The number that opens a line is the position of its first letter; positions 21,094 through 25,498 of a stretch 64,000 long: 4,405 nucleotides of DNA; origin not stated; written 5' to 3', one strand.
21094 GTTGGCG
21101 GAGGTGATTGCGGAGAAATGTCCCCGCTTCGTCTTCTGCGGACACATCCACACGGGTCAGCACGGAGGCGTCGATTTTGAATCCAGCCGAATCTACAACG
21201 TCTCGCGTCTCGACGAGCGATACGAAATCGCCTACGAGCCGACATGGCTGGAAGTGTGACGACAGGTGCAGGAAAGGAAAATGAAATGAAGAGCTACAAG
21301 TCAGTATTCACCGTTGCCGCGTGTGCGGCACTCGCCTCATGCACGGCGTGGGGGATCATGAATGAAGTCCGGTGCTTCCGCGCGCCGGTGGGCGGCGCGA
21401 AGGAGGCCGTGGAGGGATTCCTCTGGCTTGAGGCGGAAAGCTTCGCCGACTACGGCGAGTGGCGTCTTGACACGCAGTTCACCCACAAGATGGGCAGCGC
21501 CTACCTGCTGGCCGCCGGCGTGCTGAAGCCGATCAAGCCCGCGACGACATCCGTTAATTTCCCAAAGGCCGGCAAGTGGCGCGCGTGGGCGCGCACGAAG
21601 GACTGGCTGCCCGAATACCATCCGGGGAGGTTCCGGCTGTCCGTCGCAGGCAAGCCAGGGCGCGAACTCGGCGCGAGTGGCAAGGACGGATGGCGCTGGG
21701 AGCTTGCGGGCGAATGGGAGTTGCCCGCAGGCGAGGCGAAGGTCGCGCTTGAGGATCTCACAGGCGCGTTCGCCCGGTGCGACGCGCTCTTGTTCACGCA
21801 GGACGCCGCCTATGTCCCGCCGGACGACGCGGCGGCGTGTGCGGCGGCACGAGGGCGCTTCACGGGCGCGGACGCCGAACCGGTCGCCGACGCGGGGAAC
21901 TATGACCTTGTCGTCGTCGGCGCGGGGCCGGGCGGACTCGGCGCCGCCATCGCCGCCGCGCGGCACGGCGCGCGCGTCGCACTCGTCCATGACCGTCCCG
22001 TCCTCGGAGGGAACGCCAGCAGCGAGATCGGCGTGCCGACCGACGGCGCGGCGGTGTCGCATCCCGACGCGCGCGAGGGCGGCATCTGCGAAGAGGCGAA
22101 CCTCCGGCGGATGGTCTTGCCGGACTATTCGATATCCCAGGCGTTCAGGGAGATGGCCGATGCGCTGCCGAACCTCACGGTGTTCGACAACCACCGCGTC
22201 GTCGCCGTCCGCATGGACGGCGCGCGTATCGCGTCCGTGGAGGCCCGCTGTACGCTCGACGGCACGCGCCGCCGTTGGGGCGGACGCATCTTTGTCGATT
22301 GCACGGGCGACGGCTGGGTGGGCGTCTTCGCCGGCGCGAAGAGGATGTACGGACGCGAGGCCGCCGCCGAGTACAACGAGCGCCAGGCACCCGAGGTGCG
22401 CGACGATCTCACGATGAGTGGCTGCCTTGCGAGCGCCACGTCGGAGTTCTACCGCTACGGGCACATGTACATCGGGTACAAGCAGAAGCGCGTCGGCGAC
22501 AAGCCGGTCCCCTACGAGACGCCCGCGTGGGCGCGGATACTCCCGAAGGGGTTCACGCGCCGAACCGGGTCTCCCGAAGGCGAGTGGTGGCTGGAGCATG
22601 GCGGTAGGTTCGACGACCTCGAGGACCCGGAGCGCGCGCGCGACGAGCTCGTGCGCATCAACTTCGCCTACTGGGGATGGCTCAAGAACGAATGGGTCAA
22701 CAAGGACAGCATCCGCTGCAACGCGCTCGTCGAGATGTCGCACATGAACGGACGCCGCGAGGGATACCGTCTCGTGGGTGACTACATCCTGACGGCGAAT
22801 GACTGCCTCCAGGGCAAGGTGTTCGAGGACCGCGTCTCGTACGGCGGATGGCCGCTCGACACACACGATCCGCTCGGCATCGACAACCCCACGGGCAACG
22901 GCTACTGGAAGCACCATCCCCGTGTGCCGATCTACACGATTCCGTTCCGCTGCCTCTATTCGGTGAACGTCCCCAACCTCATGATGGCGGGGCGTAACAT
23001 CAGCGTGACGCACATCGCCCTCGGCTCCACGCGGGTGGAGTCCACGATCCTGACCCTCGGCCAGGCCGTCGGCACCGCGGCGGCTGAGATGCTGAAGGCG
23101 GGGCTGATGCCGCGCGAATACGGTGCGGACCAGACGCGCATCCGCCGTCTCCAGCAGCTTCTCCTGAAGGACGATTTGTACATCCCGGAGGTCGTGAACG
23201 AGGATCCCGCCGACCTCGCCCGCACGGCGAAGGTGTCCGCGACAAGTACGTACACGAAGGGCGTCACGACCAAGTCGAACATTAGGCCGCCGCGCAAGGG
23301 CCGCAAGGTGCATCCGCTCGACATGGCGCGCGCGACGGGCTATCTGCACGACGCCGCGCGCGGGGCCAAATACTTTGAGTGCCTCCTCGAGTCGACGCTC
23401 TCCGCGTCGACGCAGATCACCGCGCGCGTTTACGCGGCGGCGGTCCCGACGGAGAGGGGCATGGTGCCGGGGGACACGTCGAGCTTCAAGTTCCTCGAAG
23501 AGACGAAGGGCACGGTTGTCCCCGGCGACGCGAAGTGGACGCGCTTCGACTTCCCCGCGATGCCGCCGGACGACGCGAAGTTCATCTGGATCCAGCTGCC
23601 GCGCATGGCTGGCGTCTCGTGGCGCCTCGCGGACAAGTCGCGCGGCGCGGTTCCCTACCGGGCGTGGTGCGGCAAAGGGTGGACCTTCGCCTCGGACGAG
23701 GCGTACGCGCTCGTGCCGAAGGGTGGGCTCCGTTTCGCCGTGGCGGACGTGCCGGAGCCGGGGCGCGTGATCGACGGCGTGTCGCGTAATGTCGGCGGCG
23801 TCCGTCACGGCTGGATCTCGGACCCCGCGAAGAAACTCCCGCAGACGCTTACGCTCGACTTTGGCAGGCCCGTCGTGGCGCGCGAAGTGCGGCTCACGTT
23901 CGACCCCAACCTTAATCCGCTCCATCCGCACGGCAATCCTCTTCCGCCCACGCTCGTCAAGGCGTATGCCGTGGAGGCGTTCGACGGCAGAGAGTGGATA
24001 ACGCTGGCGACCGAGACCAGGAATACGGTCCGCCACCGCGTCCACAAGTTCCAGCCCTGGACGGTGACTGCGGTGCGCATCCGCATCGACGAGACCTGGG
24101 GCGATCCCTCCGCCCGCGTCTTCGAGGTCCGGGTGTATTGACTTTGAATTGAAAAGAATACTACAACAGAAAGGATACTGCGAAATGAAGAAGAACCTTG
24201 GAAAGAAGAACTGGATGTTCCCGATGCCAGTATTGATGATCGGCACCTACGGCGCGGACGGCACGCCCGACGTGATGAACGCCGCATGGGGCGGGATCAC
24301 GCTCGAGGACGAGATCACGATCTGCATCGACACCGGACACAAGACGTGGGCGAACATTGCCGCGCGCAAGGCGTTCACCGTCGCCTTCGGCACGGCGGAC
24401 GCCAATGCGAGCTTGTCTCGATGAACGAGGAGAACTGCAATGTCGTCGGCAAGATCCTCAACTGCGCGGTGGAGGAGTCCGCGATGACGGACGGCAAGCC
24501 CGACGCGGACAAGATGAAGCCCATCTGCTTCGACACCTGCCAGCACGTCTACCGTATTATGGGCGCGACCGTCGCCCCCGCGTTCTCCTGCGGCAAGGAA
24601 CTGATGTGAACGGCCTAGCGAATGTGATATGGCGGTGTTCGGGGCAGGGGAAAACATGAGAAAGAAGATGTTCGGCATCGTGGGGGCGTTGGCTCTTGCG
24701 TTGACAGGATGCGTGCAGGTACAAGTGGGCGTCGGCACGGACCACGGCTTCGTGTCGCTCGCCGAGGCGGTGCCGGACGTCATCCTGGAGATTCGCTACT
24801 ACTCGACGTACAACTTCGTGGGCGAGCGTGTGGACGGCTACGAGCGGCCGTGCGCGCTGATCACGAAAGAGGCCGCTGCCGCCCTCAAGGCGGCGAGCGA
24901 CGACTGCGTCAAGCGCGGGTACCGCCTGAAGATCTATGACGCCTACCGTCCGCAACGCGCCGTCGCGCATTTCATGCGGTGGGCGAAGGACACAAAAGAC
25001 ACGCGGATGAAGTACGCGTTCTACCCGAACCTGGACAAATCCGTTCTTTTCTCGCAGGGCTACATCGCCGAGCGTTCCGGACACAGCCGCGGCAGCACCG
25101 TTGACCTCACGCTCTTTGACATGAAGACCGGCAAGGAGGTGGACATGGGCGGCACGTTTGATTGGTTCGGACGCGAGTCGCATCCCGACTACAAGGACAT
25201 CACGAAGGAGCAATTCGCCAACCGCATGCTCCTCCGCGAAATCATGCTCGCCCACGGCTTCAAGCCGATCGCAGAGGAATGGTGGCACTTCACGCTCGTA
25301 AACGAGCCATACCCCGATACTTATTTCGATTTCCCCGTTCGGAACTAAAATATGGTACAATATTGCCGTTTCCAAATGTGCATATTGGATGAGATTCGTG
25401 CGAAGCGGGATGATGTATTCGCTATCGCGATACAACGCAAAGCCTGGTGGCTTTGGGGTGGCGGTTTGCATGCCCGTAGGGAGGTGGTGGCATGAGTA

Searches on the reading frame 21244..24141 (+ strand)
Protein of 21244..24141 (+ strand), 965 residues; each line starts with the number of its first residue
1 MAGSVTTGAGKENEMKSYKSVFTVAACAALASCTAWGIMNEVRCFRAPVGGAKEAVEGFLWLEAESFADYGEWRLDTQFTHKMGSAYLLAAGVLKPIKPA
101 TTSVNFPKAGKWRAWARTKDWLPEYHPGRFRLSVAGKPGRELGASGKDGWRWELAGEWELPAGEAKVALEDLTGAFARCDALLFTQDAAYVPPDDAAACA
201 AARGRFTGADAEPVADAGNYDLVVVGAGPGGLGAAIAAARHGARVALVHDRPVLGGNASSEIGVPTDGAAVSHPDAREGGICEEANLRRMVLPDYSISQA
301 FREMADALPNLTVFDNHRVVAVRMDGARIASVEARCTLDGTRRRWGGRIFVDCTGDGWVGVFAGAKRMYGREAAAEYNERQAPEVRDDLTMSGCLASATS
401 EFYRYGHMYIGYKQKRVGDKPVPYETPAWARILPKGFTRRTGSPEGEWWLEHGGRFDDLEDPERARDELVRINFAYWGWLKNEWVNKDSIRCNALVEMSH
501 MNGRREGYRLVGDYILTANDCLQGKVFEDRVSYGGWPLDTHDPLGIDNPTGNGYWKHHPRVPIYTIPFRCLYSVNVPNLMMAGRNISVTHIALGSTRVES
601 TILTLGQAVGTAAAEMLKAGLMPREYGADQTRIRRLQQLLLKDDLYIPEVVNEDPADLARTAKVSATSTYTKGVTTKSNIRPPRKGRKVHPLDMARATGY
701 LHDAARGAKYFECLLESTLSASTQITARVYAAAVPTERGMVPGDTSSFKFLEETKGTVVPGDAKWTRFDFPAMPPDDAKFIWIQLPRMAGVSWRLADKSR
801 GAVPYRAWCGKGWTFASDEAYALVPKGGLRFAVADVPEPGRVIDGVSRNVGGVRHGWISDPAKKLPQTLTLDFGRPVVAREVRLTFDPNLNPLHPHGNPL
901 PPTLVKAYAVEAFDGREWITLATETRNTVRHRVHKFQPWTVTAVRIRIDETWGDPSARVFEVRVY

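Call 86: search_protein_families(library=pfam, proteins=[window:21244-24141:+], max_evalue=0.001)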
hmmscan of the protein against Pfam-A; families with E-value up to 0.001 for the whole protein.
window:21244-24141:+ (965 aa): 5 families
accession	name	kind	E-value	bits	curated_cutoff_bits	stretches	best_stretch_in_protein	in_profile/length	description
PF12831.13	FAD_oxidored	-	1.6e-76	258.7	27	1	221-638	1-414/416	FAD dependent oxidoreductase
PF13450.12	NAD_binding_8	-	6.5e-07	30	21.9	1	224-261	1-38/68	NAD(P)-binding Rossmann-like domain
PF07992.20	Pyr_redox_2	-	1.4e-06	28.4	26.1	1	220-256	1-38/291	Pyridine nucleotide-disulphide oxidoreductase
PF00890.30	FAD_binding_2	-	1.5e-05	24.8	20.4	1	221-258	1-38/414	FAD binding domain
PF01134.28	GIDA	-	0.00033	20.3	22.1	1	221-249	1-29/391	Glucose inhibited division protein A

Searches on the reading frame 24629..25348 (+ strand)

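Call 4: search_protein_families(library=pfam, proteins=[window:24629-25348:+], max_evalue=0.01)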
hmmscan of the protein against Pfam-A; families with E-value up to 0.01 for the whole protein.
window:24629-25348:+ (239 aa): 1 family
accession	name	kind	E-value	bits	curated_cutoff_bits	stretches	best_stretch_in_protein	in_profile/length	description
PF01427.22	Peptidase_M15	-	6.6e-43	147.3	27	1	39-237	3-198/199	D-ala-D-ala dipeptidase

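Call 5: search_protein_families(library=ncbifam, proteins=[window:24629-25348:+], max_evalue=0.01)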
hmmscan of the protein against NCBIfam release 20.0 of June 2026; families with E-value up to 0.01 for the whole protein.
window:24629-25348:+ (239 aa): 2 families
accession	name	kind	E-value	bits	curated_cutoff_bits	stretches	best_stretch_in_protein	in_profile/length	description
NF033115.1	dipept_VanX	equivalog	1.5e-66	224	320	1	40-237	2-199/199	D-Ala-D-Ala dipeptidase VanX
NF007557.0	PRK10178.1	equivalog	1e-35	123.1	176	1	38-225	4-170/188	D-alanyl-D-alanine dipeptidase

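Call 6: search_protein_families(library=padloc, proteins=[window:24629-25348:+], max_evalue=0.01)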
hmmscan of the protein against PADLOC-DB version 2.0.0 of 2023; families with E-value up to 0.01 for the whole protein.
window:24629-25348:+ (239 aa): 0 families
